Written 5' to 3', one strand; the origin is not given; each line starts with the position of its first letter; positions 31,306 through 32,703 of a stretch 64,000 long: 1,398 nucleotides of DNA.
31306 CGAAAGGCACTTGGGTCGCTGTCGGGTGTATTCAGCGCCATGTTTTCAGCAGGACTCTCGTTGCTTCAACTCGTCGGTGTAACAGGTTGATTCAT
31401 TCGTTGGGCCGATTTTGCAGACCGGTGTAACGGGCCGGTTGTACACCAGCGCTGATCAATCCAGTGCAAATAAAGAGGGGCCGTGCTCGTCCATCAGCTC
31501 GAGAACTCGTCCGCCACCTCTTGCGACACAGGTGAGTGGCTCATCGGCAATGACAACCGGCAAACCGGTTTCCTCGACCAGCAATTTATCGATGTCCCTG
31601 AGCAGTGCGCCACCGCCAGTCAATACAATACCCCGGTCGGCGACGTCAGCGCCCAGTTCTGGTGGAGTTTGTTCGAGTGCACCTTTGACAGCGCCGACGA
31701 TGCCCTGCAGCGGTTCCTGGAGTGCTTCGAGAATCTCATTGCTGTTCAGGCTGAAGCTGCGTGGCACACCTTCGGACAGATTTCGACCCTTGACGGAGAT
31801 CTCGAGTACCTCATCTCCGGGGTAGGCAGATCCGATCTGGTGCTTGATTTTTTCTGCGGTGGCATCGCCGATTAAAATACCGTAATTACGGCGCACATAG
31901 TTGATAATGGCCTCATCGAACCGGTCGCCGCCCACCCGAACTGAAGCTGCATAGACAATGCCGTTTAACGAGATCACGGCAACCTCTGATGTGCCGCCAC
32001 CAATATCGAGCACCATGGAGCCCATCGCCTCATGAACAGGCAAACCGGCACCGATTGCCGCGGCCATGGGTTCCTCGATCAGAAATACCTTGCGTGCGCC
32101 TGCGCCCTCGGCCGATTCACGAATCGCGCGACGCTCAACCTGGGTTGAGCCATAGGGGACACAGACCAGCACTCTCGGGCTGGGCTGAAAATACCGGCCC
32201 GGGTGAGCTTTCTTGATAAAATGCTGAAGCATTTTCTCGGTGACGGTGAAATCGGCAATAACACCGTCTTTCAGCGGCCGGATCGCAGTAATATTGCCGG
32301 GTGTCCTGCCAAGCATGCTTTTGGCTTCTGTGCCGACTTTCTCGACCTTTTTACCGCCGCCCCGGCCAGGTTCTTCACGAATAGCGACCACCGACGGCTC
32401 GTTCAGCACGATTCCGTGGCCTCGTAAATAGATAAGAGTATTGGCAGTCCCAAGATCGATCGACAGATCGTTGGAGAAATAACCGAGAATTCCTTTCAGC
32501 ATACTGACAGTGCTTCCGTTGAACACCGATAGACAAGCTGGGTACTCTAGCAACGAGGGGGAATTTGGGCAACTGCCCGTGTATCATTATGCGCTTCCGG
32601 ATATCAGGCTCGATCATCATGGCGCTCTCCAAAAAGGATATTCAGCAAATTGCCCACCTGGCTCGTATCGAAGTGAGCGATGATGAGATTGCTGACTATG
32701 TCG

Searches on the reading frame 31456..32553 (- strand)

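Call 58: search_protein_families(library=ncbifam, proteins=[window:31456-32553:-], max_evalue=0.00001)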
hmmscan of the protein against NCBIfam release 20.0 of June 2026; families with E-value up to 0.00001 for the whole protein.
window:31456-32553:- (365 aa): 16 families
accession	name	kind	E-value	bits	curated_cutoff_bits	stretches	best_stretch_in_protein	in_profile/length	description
NF010539.0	PRK13927.1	subfamily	1.4e-160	533.8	293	1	23-358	2-333/339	rod shape-determining protein MreB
TIGR00904.1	mreB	subfamily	9.5e-155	514.7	365.75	1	26-357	1-332/334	MreB/Mrl family cell shape determining protein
NF010540.1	PRK13929.1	exception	6.3e-116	387.1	515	1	25-356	2-329/334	rod-share determining protein MreBH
NF040964.1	MamK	subfamily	1.2e-16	60.6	400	1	31-347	4-315/335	MamK family actin-like protein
NF053558.1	BeeR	equivalog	9.4e-16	57.7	530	1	89-326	66-305/349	BeeR family actin-like protein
TIGR01174.1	ftsA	equivalog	3.9e-14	52.5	175.85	1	144-336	163-345/371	cell division protein FtsA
TIGR01991.1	HscA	equivalog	5.7e-14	51.5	708.55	1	70-319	77-327/600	Fe-S protein assembly chaperone HscA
NF003520.0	PRK05183.1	subfamily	8e-13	47.7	620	1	95-236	121-265/621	Fe-S protein assembly chaperone HscA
NF011660.0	PRK15080.1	equivalog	1.3e-11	44.2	182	1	93-214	63-178/277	ethanolamine utilization protein EutJ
TIGR02350.1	prok_dnaK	equivalog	1.4e-10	40.2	822.55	1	127-223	132-234/596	molecular chaperone DnaK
TIGR02529.1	EutJ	subfamily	2.6e-10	40.2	152.1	1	93-219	30-150/239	ethanolamine utilization protein EutJ family protein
NF001413.0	PRK00290.1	equivalog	3.2e-10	39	648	1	127-222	135-234/625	molecular chaperone DnaK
NF009946.0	PRK13410.1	equivalog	1.4e-09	36.8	1019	1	126-222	136-237/669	molecular chaperone DnaK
NF009947.0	PRK13411.1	equivalog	2.8e-09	35.6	1002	1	127-224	135-238/662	molecular chaperone DnaK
TIGR01175.1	pilM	subfamily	3.9e-07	29.4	133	1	179-349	190-325/348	type IV pilus assembly protein PilM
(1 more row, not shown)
